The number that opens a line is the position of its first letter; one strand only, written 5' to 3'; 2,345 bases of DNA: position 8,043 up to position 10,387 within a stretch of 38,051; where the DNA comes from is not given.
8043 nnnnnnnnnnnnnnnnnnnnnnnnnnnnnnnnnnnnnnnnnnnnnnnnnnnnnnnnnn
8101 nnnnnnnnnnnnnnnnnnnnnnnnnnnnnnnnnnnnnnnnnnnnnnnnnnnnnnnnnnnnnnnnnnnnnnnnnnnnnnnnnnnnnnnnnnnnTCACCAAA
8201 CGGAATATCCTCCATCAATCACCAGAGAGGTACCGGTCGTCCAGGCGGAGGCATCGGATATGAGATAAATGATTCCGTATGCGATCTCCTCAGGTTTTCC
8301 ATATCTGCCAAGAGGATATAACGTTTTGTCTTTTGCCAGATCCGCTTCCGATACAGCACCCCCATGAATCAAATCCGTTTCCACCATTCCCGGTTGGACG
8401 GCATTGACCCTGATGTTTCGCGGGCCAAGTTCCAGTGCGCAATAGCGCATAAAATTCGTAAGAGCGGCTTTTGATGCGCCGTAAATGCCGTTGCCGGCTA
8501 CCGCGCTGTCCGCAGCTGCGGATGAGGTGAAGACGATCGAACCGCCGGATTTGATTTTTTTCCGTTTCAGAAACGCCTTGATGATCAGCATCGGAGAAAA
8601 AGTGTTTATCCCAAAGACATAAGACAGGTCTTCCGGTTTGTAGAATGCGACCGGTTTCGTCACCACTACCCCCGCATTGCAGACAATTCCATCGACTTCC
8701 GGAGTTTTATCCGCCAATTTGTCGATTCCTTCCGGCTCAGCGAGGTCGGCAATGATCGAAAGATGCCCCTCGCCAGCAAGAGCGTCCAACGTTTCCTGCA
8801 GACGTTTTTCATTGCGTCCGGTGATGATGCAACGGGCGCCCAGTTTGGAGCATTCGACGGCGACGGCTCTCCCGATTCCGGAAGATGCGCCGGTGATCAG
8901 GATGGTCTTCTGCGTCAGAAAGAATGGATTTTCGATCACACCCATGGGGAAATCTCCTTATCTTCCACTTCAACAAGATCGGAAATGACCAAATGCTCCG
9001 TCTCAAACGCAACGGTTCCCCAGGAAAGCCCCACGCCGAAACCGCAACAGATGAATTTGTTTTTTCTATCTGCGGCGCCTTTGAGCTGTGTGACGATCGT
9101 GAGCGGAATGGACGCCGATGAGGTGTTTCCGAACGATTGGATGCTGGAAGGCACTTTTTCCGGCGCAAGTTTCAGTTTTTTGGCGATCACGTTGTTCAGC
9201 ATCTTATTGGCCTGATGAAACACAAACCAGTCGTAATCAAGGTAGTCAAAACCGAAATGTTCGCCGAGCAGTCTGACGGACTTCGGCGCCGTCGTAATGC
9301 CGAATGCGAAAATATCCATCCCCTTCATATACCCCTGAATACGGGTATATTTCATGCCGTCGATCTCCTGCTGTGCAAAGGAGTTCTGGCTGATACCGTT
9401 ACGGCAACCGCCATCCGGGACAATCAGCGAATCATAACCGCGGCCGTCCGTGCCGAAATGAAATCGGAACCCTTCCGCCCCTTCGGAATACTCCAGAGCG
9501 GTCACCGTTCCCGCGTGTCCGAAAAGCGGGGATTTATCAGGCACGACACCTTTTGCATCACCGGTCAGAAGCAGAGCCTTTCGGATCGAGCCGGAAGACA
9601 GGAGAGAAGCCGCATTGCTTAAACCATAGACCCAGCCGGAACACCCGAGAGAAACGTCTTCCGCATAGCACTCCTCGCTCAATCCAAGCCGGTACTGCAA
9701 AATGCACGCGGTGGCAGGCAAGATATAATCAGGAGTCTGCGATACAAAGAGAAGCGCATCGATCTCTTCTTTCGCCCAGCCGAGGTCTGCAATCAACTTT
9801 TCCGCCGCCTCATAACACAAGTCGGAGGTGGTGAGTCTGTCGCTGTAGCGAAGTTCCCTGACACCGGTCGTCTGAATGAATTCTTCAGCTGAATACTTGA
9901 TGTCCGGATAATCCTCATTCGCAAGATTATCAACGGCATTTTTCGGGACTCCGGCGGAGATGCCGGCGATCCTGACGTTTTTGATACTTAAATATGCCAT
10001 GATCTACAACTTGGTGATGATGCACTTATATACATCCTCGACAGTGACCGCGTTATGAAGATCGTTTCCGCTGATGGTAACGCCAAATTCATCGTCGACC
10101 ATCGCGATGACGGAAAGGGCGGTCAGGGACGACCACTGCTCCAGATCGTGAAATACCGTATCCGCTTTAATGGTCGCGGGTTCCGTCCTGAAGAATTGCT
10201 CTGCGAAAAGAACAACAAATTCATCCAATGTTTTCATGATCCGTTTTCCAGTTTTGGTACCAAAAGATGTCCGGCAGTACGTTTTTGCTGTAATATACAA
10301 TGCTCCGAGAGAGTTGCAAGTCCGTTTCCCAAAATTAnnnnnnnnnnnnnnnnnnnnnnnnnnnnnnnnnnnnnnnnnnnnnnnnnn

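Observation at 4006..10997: Nine-ORF translationally coupled operon with two carrier-protein modules, an uncharacterised sugar-transfer-associated ATP-grasp, a NeuD/PglD acyltransferase and a MATE/MOP exporter: candidate undescribed envelope-glycan acyl/aminoacyl decoration system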

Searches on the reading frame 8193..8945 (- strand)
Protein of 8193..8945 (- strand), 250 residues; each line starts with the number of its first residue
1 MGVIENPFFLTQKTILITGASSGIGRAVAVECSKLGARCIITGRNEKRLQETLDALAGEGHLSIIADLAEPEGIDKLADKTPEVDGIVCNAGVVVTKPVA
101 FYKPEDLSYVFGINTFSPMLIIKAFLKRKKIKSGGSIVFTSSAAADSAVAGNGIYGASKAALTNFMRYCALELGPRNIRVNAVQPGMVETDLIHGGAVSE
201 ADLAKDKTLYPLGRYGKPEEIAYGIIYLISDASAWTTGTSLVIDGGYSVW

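Call 5: search_protein_families(library=pfam, proteins=[window:8193-8945:-], max_evalue=0.01)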
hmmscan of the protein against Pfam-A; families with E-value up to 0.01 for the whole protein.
window:8193-8945:- (250 aa): 5 families
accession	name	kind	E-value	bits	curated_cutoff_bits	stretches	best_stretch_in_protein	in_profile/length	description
PF13561.12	adh_short_C2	-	1.8e-54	185.3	27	1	19-248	1-236/236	Enoyl-(Acyl carrier protein) reductase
PF00106.31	adh_short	-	3.1e-44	151.2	26.6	1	13-192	1-186/195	short chain dehydrogenase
PF08659.16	KR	-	5e-09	36.8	22.6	1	14-168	2-162/180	KR domain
PF23441.1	SDR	-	5.8e-08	32.9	27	1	84-246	91-254/258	SDR-like rossmann domain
PF01370.27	Epimerase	-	2e-05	24.6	20.9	1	15-168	1-155/240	NAD dependent epimerase/dehydratase family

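Call 6: search_protein_families(library=ncbifam, proteins=[window:8193-8945:-], max_evalue=0.01)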
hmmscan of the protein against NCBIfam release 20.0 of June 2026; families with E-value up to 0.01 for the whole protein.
window:8193-8945:- (250 aa): 237 families (the best 25 are shown)
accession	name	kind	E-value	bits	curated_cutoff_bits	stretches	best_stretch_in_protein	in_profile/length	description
NF005559.1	PRK07231.1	subfamily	5.9e-57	193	215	1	10-248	2-248/249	glucose 1-dehydrogenase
NF009468.0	PRK12826.1-4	equivalog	1.9e-47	162.1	318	1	10-246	5-246/256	SDR family oxidoreductase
NF009466.0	PRK12826.1-2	subfamily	1.3e-45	155.8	222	1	11-247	2-244/248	3-oxoacyl-ACP reductase FabG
NF005075.0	PRK06500.1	equivalog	3.1e-45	154.5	336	1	10-248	4-247/249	SDR family oxidoreductase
NF052558.1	MBtsdlDhBudC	equivalog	3.5e-45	154.5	270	1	11-248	2-242/250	meso-2,3-butanediol dehydrogenase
NF005681.0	PRK07478.1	subfamily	1.2e-44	152.6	267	1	10-249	4-251/254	SDR family oxidoreductase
NF004791.0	PRK06138.1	equivalog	3.2e-44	151.1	312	1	10-249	3-251/252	SDR family oxidoreductase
NF005449.0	PRK07041.1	equivalog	8e-43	147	257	1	10-248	5-238/240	SDR family oxidoreductase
NF047420.2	EF_P_mod_YmfI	equivalog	1e-42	146.5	238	1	15-247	2-235/236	elongation factor P 5-aminopentanone reductase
NF004818.0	PRK06172.1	equivalog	2.2e-42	145.2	336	1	10-247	5-250/253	SDR family oxidoreductase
NF004202.0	PRK05653.2-2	equivalog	2.9e-42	145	333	1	10-246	5-246/259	3-oxoacyl-ACP reductase FabG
NF005067.0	PRK06484.1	equivalog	1.4e-41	142.6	713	1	12-249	9-253/524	short chain dehydrogenase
NF005309.0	PRK06841.1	subfamily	2.6e-41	141.8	286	1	4-249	7-254/255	GolD/DthD family dehydrogenase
NF004778.0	PRK06124.1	equivalog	1.1e-40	139.7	303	1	5-249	4-254/256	SDR family oxidoreductase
NF006693.0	PRK09242.1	equivalog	3.8e-40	137.6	328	1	8-249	6-255/258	SDR family oxidoreductase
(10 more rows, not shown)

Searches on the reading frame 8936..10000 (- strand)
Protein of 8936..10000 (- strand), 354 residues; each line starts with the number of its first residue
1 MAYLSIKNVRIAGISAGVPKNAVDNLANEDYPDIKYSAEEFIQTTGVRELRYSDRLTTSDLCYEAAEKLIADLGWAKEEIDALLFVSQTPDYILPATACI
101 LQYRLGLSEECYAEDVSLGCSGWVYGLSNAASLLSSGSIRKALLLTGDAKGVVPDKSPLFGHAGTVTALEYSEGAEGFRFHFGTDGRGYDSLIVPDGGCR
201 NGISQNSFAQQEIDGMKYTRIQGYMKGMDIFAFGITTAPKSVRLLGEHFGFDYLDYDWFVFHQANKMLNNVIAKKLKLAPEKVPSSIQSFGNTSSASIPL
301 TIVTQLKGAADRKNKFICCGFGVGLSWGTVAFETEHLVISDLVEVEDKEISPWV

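Call 5: search_protein_families(library=pfam, proteins=[window:8936-10000:-], max_evalue=0.01)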
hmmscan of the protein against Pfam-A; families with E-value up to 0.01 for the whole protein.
window:8936-10000:- (354 aa): 2 families
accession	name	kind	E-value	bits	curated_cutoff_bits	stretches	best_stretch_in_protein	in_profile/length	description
PF08541.16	ACP_syn_III_C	-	3.1e-22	79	26.6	1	254-333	9-89/90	3-Oxoacyl-[acyl-carrier-protein (ACP)] synthase III C terminal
PF08545.16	ACP_syn_III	-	9e-09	35.5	24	1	115-186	2-80/80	3-Oxoacyl-[acyl-carrier-protein (ACP)] synthase III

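Call 6: search_protein_families(library=ncbifam, proteins=[window:8936-10000:-], max_evalue=0.01)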
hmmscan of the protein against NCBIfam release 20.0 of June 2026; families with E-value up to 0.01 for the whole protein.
window:8936-10000:- (354 aa): 12 families
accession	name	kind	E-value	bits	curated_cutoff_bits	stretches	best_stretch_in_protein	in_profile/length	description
NF006829.0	PRK09352.1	subfamily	2.1e-56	191.2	249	1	7-333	3-320/322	beta-ketoacyl-ACP synthase 3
NF009519.0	PRK12880.1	equivalog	5.8e-50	170.6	436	1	7-341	6-345/353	beta-ketoacyl-ACP synthase III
TIGR00747.1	fabH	subfamily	1.2e-45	156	292.1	1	8-331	2-319/322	beta-ketoacyl-ACP synthase III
NF004623.0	PRK05963.1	equivalog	2.9e-33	115.5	437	1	7-332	4-326/328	beta-ketoacyl-ACP synthase III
NF006720.0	PRK09258.1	equivalog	8.6e-29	100.9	285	2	21-148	23-151/338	3-oxoacyl-ACP synthase III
NF005541.0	PRK07204.1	equivalog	2.3e-21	76.6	402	1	7-333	3-328/329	beta-ketoacyl-ACP synthase III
NF003274.0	PRK04262.1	equivalog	4e-19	68.9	244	2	240-333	213-305/347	hydroxymethylglutaryl-CoA synthase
NF005703.0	PRK07515.1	equivalog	1.2e-17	63.8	304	2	58-146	96-182/373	beta-ketoacyl-ACP synthase III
TIGR00748.1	HMG_CoA_syn_Arc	equivalog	2.6e-12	46.7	353.35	1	64-344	56-312/345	hydroxymethylglutaryl-CoA synthase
NF005308.0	PRK06840.1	equivalog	2.2e-11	43.4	315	1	45-210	39-214/339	3-oxoacyl-ACP synthase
NF004811.0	PRK06158.1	subfamily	1.9e-05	23.9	421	1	42-150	12-115/384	acetyl-CoA acetyltransferase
NF005293.2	PRK06816.1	subfamily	9.6e-05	21.6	450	0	57-145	61-147/378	StlD/DarB family beta-ketosynthase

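Call 28: find_encoding_contigs(protein=window:8936-10000:-, flank=10000, max_places=4)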
Protein window:8936-10000:- (354 aa): 4 contigs read that carry it; 4 places shown.
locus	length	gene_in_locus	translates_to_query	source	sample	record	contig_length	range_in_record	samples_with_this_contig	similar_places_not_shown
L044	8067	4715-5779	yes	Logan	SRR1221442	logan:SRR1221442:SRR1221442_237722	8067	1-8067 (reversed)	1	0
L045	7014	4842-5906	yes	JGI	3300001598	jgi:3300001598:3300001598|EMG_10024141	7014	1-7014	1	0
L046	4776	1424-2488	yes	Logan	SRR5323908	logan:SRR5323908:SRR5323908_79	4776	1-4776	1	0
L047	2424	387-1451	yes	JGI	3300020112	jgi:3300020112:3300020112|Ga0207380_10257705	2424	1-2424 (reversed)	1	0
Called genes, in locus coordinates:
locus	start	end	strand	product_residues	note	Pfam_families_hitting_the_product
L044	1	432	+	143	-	?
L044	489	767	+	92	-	PF00381:PTS-HPr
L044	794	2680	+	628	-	PF13428:TPR_14 (faint), PF00515:TPR_1 (faint), PF07719:TPR_2 (faint), PF13424:TPR_12 (faint), PF13432:TPR_16 (faint), PF23914:TPR_CcmH_CycH (faint), PF13181:TPR_8 (faint), PF13431:TPR_17 (faint)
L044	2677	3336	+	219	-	PF12833:HTH_18, PF00165:HTH_AraC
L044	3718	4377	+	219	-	PF17836:PglD_N, PF00132:Hexapep (faint)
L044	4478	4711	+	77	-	PF00550:PP-binding (weak)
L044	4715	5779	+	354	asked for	PF08545:ACP_syn_III, PF08541:ACP_syn_III_C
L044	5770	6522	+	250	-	PF00106:adh_short, PF01370:Epimerase (faint), PF08659:KR, PF13561:adh_short_C2, PF23441:SDR (weak)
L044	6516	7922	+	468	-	PF00501:AMP-binding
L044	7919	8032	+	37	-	PF00535:Glycos_transf_2 (weak)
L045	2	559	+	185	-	?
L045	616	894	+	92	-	PF00381:PTS-HPr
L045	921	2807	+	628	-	PF13428:TPR_14 (faint), PF00515:TPR_1 (faint), PF07719:TPR_2 (faint), PF13424:TPR_12 (faint), PF13432:TPR_16 (faint), PF23914:TPR_CcmH_CycH (faint), PF13181:TPR_8 (faint), PF13431:TPR_17 (faint)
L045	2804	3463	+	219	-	PF12833:HTH_18, PF00165:HTH_AraC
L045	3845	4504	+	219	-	PF17836:PglD_N, PF00132:Hexapep (faint)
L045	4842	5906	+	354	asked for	PF08545:ACP_syn_III, PF08541:ACP_syn_III_C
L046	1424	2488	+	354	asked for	PF08545:ACP_syn_III, PF08541:ACP_syn_III_C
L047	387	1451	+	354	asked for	PF08545:ACP_syn_III, PF08541:ACP_syn_III_C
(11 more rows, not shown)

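Call 40: search_solved_structures(query=window:8936-10000:-, max_evalue=1e-15, show_alignments=1)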
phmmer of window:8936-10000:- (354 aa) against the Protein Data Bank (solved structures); distinct sequences matched with E-value up to 1e-15: 50.
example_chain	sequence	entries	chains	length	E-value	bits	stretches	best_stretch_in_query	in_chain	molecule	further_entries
4efi_A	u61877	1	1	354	1.9e-65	224.4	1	6-344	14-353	3-oxoacyl-(Acyl-carrier protein) synthase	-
3gwa_A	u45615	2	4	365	1.3e-56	195.4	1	10-328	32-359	3-oxoacyl-(Acyl-carrier-protein) synthase III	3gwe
5bqs_A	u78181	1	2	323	1.7e-36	129.2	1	14-331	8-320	3-oxoacyl-[acyl-carrier-protein] synthase 3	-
1zow_A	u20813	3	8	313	9.3e-36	126.8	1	8-193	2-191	3-oxoacyl-[acyl-carrier-protein] synthase III | 3-oxoacyl-[acyl-carrier-protein] synthase 3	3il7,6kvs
3il5_A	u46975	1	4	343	1.4e-35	126.2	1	9-332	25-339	3-oxoacyl-[acyl-carrier-protein] synthase 3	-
3il6_A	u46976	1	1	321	6.1e-35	124.1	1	9-330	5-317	3-oxoacyl-[acyl-carrier-protein] synthase 3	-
3il4_A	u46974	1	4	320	1e-34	123.4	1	9-330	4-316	3-oxoacyl-[acyl-carrier-protein] synthase 3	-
8vdb_A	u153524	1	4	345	1.5e-34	122.8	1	12-327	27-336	Beta-ketoacyl-[acyl-carrier-protein] synthase III 2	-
1ub7_A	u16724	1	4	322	6.1e-34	120.8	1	12-330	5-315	3-oxoacyl-[acyl-carrier protein] synthase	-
4ryb_A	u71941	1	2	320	3.4e-33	118.4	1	9-332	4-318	3-oxoacyl-[acyl-carrier-protein] synthase 3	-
8vd9_A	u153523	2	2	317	1.6e-32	116.2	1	10-332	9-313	Beta-ketoacyl-[acyl-carrier-protein] synthase III 1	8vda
2x3e_A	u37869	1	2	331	5.9e-32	114.3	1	41-334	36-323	3-OXOACYL-[ACYL-CARRIER-PROTEIN] SYNTHASE 3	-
2ebd_A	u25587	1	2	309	6.4e-32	114.2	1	10-149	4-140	3-oxoacyl-[acyl-carrier-protein] synthase 3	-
4dfe_A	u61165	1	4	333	5.8e-29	104.5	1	10-329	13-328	3-oxoacyl-[acyl-carrier-protein] synthase 3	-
4nhd_A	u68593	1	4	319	6.7e-26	94.4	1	29-330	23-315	3-oxoacyl-[acyl-carrier-protein] synthase 3 protein 1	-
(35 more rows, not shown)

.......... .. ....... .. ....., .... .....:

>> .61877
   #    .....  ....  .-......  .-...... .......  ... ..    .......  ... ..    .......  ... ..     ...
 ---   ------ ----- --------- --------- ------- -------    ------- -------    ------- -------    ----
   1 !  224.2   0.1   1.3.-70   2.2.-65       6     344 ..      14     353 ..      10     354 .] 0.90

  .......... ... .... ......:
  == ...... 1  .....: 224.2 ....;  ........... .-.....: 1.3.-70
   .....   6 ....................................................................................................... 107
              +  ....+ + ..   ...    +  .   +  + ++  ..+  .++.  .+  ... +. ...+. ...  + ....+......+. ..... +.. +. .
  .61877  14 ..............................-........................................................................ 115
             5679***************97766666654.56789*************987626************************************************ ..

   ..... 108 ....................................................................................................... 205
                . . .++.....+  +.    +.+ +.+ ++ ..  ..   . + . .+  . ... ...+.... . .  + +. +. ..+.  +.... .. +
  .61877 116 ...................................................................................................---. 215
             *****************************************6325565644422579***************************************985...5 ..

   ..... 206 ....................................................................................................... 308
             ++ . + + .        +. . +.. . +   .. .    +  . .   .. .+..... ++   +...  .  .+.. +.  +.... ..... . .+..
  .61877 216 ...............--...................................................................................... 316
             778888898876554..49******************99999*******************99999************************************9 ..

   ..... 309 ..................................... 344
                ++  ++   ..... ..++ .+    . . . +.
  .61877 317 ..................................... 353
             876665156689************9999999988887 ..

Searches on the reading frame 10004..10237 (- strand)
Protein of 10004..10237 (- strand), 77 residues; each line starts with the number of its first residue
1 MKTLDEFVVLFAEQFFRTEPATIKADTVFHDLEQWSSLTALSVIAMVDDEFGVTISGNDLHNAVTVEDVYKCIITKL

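Call 5: search_protein_families(library=pfam, proteins=[window:10004-10237:-], max_evalue=0.01)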
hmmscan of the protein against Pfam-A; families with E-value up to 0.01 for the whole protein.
window:10004-10237:- (77 aa): 1 family
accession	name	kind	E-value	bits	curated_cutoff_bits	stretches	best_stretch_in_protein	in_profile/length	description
PF00550.31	PP-binding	-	2.5e-06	28.1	20.8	1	16-73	11-67/67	Phosphopantetheine attachment site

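Call 6: search_protein_families(library=ncbifam, proteins=[window:10004-10237:-], max_evalue=0.01)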
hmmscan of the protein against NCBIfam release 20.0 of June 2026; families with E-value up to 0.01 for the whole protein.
window:10004-10237:- (77 aa): 8 families
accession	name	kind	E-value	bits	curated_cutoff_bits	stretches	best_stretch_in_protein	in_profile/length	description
NF002147.0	PRK00982.1-1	equivalog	1.1e-05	25.1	84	1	18-74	22-78/83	acyl carrier protein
NF002148.0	PRK00982.1-2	subfamily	1.3e-05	25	71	1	17-76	18-77/79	acyl carrier protein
NF002150.0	PRK00982.1-4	subfamily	2.3e-05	24.5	66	1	16-74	18-76/80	acyl carrier protein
NF040636.1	AcpM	exception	0.0016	18.4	146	1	18-73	20-75/93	meromycolate extension acyl carrier protein AcpM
TIGR00517.1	acyl_carrier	equivalog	0.0046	16.8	70.45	1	17-73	17-73/77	acyl carrier protein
NF003757.0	PRK05350.1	equivalog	0.005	17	65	1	13-73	16-76/83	acyl carrier protein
NF009104.0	PRK12449.1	equivalog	0.0055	16.6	70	1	9-76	12-78/80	acyl carrier protein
NF006031.0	PRK08172.1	equivalog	0.009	16.7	76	1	36-73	37-74/82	acyl carrier protein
